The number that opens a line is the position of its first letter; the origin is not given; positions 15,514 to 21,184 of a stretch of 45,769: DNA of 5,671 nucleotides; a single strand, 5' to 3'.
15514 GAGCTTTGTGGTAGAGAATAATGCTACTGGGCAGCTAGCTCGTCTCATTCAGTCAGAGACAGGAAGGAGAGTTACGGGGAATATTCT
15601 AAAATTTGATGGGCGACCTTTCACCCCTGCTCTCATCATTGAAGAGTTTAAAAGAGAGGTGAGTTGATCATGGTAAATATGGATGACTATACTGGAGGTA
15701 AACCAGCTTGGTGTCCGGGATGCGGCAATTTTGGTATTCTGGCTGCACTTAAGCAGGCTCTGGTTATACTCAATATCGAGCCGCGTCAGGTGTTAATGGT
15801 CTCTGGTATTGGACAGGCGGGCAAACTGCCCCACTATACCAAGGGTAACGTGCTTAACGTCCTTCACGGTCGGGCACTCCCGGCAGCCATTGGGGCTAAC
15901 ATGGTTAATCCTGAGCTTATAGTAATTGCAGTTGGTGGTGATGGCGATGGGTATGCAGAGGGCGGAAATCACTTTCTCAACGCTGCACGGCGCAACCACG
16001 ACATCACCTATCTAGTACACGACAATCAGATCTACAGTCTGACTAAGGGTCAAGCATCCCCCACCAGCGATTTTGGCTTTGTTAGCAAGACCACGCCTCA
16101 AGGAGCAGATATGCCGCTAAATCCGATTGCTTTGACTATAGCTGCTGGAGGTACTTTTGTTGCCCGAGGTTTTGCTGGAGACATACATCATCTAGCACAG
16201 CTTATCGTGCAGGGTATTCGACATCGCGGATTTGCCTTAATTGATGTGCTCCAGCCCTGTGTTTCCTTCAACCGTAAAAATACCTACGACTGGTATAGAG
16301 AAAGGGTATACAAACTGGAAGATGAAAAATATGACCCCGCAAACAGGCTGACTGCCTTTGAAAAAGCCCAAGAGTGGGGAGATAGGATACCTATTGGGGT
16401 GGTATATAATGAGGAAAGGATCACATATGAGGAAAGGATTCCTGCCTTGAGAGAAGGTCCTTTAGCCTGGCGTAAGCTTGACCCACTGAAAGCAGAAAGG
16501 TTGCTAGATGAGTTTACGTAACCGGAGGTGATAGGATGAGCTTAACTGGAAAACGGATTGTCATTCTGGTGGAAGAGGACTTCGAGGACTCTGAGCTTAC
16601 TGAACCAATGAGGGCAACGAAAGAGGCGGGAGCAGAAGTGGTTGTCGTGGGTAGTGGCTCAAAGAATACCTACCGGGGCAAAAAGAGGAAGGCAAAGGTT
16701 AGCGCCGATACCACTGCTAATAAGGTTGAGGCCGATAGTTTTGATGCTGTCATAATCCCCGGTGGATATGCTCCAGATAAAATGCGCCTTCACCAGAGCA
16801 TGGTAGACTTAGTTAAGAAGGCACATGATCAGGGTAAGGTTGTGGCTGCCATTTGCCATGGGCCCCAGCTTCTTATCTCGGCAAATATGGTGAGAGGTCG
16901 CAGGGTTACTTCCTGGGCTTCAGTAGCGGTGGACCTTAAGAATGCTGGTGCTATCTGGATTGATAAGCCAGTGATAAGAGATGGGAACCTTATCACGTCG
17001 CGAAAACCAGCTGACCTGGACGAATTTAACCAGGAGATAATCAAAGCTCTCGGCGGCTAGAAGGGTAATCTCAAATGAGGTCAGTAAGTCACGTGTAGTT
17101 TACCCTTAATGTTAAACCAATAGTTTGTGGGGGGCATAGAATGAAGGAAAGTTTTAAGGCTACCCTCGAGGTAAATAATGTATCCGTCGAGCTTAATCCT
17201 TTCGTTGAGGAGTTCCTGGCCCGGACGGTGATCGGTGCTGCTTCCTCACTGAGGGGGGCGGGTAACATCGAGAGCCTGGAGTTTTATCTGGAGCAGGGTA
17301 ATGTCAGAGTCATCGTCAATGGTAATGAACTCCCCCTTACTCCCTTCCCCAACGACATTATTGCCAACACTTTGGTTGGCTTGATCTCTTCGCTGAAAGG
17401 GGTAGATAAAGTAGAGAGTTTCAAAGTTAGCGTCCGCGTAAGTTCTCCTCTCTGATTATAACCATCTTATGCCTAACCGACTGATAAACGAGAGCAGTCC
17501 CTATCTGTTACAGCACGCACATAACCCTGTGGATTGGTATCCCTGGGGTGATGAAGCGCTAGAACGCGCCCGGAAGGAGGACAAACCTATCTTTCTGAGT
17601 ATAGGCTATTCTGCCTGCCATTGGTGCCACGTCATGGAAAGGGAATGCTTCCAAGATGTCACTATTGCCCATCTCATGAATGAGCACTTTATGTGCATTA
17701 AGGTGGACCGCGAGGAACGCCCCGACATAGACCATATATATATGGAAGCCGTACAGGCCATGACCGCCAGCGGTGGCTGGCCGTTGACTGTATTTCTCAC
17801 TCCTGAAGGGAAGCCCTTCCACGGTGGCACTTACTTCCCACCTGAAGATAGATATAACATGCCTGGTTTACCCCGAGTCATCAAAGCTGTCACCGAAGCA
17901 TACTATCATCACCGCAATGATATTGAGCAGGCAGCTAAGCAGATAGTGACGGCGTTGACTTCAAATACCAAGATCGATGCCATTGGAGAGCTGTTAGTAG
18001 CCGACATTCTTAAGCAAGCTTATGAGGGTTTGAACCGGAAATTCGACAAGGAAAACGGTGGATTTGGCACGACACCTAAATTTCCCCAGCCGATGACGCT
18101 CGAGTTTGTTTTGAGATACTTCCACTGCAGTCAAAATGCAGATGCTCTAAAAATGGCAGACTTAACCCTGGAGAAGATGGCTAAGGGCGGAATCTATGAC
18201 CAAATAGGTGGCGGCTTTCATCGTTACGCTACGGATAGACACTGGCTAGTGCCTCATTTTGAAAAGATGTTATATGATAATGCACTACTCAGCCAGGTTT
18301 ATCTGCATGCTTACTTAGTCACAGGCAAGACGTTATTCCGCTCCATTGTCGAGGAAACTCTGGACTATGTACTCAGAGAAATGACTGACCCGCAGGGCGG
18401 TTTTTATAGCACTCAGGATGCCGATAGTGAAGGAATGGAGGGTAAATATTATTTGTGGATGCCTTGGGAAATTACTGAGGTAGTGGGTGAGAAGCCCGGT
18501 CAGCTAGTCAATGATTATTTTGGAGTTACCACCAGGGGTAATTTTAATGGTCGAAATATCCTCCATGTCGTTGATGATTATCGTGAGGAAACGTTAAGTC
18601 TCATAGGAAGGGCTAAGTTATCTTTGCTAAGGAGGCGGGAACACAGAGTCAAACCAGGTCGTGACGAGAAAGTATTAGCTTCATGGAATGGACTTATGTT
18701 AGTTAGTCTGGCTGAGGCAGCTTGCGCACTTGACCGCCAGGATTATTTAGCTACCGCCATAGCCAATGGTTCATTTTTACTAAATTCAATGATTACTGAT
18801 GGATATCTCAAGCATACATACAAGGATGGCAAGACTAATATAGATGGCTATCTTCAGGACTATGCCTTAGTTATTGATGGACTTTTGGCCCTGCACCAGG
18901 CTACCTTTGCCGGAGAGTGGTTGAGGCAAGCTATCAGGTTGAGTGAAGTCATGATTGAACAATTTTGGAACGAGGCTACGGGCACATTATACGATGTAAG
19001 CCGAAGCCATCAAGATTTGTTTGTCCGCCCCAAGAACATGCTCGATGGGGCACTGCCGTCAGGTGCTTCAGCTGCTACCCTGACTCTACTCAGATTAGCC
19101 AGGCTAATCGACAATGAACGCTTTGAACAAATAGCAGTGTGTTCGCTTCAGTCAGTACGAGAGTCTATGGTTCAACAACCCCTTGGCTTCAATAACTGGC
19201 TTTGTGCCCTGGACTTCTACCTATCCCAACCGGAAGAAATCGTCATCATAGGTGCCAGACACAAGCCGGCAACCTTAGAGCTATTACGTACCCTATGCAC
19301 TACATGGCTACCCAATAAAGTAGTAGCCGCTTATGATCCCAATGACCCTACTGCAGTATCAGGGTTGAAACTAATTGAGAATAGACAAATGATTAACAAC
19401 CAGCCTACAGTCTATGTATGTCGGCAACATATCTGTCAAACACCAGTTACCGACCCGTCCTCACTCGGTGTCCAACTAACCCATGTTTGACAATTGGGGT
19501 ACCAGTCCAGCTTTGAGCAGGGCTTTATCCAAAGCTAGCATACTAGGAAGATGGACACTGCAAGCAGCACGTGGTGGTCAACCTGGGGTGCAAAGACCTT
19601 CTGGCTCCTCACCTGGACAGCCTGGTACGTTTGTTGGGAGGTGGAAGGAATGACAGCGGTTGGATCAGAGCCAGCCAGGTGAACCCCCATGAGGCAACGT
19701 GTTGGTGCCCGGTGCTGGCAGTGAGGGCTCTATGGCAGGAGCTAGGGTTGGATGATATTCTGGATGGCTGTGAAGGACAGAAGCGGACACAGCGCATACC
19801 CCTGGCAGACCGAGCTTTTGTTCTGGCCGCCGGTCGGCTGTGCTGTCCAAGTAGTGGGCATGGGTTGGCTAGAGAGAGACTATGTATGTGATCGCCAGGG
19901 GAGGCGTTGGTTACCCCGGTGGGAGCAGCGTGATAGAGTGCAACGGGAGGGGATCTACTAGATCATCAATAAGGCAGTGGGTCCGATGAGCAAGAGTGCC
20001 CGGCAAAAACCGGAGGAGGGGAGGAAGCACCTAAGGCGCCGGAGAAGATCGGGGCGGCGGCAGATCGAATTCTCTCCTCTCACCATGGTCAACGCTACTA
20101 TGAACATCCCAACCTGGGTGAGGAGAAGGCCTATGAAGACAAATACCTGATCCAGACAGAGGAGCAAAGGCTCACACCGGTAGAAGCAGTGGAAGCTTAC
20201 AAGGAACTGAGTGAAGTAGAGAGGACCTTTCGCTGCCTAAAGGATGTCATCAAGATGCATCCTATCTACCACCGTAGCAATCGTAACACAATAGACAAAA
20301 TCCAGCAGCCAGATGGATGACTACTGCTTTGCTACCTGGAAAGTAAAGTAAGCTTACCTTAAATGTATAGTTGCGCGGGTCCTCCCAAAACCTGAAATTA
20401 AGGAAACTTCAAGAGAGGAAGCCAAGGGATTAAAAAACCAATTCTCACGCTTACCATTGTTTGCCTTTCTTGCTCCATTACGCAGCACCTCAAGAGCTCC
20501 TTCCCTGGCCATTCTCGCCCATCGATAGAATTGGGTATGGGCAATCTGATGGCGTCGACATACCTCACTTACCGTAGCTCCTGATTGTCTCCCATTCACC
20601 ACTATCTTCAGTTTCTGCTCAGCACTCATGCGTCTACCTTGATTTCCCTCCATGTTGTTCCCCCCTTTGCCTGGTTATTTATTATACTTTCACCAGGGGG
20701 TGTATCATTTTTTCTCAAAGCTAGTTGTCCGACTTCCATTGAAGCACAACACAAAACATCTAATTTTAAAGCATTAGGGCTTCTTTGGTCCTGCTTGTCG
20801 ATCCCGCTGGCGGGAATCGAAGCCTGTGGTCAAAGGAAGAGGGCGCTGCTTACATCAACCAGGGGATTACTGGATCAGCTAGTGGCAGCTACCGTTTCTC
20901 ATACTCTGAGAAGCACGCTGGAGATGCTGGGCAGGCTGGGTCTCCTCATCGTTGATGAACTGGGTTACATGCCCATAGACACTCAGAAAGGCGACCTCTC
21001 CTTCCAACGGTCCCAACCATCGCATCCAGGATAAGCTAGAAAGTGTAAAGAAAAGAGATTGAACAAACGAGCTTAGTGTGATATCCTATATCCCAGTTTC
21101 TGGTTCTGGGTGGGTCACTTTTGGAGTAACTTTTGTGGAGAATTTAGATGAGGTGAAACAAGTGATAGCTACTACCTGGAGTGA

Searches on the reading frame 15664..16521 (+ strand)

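Call 25: search_protein_families(library=pfam, proteins=[window:15664-16521:+], max_evalue=0.000001)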
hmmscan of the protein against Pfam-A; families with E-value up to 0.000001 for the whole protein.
window:15664-16521:+ (285 aa): 2 families
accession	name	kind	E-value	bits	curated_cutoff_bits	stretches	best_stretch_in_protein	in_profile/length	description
PF12367.13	PFO_beta_C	-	1.3e-28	99.3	24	1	199-263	1-65/66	Pyruvate ferredoxin oxidoreductase beta subunit C terminal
PF02775.26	TPP_enzyme_C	-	2.4e-26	92.8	21.9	1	56-195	19-151/151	Thiamine pyrophosphate enzyme, C-terminal TPP binding domain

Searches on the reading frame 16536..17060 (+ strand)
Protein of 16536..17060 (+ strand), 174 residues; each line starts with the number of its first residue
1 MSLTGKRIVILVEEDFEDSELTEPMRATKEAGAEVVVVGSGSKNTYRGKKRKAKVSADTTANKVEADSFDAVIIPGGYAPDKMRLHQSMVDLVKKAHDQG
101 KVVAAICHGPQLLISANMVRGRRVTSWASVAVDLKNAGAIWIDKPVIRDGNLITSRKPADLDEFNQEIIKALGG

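Call 25: search_protein_families(library=pfam, proteins=[window:16536-17060:+], max_evalue=0.000001)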
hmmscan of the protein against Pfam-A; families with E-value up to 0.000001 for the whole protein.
window:16536-17060:+ (174 aa): 1 family
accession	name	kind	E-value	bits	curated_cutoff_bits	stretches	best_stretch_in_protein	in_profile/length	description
PF01965.30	DJ-1_PfpI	-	4e-55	186.6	26.6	1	6-170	1-164/165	DJ-1/PfpI family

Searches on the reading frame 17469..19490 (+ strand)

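Call 25: search_protein_families(library=pfam, proteins=[window:17469-19490:+], max_evalue=0.000001)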
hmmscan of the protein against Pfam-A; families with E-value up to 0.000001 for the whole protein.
window:17469-19490:+ (673 aa): 2 families
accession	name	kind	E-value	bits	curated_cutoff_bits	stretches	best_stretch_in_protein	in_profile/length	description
PF03190.21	Thioredox_DsbH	-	9.2e-79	263.5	27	1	3-163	2-162/163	Protein of unknown function, DUF255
PF13899.12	Thioredoxin_7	-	8e-12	45.6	27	1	22-112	1-83/83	Thioredoxin-like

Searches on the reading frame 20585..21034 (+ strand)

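Call 25: search_protein_families(library=pfam, proteins=[window:20585-21034:+], max_evalue=0.000001)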
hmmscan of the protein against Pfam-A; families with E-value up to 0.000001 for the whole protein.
window:20585-21034:+ (149 aa): 1 family
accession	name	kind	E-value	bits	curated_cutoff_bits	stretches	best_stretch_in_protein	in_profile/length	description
PF01695.23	IstB_IS21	-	6.7e-07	29.5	24.1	1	77-141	113-177/238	IstB-like ATP binding protein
